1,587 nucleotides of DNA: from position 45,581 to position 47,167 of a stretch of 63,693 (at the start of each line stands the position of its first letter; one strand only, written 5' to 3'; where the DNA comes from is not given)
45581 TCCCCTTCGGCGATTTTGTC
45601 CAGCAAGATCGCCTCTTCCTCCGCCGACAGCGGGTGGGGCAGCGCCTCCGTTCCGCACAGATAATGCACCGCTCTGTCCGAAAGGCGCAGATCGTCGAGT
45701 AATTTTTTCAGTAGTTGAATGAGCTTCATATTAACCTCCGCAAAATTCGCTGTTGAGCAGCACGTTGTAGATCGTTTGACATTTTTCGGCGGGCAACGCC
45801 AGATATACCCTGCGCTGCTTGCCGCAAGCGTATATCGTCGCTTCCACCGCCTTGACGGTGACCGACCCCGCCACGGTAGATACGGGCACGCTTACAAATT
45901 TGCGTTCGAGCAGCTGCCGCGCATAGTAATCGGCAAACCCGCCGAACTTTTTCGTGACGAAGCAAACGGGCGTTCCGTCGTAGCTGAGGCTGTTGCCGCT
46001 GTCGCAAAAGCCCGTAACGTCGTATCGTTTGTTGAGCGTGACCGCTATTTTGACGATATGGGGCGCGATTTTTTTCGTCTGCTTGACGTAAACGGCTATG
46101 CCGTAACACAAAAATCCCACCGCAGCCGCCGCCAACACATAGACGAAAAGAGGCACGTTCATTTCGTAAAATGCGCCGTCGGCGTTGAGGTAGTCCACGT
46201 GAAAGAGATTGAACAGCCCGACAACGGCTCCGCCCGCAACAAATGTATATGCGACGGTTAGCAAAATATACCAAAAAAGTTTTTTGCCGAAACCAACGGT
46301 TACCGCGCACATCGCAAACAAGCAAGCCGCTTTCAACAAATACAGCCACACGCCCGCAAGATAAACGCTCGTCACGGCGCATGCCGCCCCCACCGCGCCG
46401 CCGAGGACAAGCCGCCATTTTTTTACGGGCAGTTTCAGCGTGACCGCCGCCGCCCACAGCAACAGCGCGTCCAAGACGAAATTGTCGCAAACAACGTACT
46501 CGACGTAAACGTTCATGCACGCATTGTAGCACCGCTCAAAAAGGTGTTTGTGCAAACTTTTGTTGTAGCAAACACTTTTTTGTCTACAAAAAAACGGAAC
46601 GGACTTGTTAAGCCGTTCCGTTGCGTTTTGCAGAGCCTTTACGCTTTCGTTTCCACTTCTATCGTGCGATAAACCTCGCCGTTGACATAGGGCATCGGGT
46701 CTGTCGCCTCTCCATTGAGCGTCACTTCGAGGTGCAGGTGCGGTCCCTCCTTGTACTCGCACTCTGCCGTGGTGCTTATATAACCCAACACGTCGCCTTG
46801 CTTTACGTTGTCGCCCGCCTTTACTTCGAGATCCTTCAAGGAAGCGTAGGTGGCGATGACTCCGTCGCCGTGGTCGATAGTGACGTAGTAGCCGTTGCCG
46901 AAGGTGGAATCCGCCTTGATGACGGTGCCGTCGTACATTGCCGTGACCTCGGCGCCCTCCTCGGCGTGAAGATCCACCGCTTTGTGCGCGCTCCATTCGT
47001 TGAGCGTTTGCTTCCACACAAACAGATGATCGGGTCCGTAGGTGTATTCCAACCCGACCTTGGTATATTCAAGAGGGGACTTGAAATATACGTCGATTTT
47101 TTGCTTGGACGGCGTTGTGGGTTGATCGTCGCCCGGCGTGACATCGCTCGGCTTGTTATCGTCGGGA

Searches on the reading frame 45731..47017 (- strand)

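Call 67: search_protein_families(library=pfam, proteins=[window:45731-47017:-], max_evalue=0.00001)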
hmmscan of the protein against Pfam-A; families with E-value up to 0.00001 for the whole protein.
window:45731-47017:- (428 aa): 1 family
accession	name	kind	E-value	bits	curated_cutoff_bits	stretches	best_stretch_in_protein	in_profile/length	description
PF03419.18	Peptidase_U4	-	1.3e-25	90.7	28.4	1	170-357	2-186/284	Sporulation factor SpoIIGA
